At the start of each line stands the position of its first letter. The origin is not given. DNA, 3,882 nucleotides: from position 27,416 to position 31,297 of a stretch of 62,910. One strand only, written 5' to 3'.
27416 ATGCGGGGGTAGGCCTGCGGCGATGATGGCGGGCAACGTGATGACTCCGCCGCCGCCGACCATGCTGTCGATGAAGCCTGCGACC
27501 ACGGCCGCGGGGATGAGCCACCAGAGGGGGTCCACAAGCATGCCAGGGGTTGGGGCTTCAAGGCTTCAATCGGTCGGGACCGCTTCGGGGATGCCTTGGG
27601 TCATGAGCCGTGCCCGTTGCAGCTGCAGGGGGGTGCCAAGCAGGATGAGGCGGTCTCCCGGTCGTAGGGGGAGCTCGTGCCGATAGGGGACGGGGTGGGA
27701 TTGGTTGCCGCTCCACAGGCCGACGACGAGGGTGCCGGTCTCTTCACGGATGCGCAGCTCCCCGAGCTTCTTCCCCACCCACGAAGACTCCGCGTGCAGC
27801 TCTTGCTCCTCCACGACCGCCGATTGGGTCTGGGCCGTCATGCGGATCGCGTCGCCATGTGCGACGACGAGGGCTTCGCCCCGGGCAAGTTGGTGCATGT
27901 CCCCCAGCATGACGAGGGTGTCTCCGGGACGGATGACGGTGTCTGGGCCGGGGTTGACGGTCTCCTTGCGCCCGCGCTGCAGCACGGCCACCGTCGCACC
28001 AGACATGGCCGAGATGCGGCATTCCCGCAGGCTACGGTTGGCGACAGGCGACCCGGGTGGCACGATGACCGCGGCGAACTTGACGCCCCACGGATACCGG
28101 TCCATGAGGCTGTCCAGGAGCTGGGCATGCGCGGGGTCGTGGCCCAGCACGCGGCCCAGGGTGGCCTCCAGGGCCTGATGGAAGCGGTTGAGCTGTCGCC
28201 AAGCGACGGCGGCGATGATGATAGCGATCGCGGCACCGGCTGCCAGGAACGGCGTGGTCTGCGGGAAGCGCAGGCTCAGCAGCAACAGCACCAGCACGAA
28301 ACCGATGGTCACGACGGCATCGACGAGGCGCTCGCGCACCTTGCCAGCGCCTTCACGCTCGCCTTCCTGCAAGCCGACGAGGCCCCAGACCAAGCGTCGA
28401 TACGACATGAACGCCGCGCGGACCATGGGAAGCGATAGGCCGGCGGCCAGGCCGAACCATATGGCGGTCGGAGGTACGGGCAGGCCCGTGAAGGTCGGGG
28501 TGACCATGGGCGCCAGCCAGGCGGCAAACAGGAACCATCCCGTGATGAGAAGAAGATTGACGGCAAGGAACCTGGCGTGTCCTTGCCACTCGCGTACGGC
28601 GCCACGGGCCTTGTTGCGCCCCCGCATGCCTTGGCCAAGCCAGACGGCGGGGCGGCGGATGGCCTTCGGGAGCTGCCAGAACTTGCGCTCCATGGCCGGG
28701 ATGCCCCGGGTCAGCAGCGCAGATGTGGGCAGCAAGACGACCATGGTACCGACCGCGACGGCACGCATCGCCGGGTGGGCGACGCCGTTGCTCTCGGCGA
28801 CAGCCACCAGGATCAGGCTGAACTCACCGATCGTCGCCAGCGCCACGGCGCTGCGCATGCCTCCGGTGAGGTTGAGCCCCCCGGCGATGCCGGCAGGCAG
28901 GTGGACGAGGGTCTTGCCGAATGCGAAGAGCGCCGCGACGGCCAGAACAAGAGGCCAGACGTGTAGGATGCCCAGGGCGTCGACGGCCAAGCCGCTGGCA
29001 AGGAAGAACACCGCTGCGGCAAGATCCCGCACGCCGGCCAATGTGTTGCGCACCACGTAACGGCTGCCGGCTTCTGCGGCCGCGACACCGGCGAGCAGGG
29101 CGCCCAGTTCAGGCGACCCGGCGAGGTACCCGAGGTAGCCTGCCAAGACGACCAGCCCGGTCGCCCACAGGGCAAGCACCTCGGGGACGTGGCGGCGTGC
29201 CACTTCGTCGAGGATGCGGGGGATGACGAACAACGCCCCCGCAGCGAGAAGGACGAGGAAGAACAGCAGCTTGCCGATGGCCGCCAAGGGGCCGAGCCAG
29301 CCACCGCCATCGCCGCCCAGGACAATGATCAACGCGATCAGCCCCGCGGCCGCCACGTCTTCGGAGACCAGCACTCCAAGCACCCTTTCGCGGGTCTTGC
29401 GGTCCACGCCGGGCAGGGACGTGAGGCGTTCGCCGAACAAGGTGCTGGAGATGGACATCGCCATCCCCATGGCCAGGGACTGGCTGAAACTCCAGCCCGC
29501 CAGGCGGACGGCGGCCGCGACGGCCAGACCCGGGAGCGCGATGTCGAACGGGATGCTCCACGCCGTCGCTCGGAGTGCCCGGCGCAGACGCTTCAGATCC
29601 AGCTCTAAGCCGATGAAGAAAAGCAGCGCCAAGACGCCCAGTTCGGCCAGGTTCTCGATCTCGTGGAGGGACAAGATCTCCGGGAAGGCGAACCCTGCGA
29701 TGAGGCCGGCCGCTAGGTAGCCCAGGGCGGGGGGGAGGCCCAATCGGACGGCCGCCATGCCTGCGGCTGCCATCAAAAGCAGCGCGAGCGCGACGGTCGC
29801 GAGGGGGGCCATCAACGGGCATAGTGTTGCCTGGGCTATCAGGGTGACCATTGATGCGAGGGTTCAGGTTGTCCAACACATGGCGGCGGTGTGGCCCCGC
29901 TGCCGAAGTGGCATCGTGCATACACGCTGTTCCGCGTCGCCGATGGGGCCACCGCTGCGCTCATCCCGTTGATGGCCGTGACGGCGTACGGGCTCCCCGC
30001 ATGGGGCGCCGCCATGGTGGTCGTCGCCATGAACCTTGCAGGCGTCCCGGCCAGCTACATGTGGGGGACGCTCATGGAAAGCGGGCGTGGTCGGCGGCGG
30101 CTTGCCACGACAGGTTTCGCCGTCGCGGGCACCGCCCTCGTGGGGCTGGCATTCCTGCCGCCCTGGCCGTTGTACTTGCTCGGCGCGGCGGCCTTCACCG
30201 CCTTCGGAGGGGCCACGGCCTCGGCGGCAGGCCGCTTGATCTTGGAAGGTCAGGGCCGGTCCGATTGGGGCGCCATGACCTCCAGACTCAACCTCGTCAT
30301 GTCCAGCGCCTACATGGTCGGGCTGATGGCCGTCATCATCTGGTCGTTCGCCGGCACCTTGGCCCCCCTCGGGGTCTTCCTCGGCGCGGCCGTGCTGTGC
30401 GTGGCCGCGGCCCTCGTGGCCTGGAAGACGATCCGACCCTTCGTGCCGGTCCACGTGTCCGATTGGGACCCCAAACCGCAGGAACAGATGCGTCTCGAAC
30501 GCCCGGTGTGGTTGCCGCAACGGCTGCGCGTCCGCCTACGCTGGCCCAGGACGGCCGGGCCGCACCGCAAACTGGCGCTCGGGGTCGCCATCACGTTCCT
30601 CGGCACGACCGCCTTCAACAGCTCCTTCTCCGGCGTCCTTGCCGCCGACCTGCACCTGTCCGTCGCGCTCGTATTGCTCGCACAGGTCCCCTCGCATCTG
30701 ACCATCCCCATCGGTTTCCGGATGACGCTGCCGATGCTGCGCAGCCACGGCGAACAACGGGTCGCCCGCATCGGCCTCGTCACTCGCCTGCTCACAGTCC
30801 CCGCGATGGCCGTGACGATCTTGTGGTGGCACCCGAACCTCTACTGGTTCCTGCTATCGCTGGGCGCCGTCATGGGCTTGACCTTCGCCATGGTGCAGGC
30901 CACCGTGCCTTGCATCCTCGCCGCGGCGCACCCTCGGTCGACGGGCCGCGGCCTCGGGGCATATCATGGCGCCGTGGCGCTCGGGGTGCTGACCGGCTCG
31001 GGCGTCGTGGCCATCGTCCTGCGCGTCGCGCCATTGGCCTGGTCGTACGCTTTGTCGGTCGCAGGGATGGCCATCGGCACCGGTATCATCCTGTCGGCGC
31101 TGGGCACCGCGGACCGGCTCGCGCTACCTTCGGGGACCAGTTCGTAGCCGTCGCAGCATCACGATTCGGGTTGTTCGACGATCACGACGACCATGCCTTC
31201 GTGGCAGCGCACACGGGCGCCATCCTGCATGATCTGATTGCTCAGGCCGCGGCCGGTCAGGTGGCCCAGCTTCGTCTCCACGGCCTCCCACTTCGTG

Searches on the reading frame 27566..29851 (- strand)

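Call 39: search_protein_families(library=pfam, proteins=[window:27566-29851:-], max_evalue=0.0001)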
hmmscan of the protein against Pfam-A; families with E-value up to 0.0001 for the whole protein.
window:27566-29851:- (761 aa): 2 families
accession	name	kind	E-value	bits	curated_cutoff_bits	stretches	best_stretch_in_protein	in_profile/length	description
PF00999.27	Na_H_Exchanger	-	5.9e-36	124.5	26.2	1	25-379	4-372/375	Sodium/hydrogen exchanger, transmembrane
PF02080.26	TrkA_C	-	1.5e-27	95.7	27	2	593-657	2-65/71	TrkA-C domain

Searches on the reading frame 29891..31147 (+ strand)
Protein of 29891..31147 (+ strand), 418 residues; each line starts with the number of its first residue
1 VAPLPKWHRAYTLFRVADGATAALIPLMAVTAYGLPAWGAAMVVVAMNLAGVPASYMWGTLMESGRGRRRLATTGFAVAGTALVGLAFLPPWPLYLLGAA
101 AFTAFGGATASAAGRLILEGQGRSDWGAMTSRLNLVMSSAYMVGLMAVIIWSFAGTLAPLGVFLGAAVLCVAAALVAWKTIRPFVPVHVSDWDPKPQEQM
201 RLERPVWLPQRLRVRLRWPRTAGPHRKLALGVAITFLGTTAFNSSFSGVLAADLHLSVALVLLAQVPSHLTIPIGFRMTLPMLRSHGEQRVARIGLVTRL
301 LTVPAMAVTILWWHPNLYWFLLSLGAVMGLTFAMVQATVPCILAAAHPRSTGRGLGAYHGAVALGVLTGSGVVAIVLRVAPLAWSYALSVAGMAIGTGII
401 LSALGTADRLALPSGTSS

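Call 39: search_protein_families(library=pfam, proteins=[window:29891-31147:+], max_evalue=0.0001)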
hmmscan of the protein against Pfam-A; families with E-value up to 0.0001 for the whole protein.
window:29891-31147:+ (418 aa): 1 family
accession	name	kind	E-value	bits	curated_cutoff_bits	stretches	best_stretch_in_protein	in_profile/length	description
PF07690.21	MFS_1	-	2.5e-11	43.6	33.4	1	11-267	5-244/347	Major Facilitator Superfamily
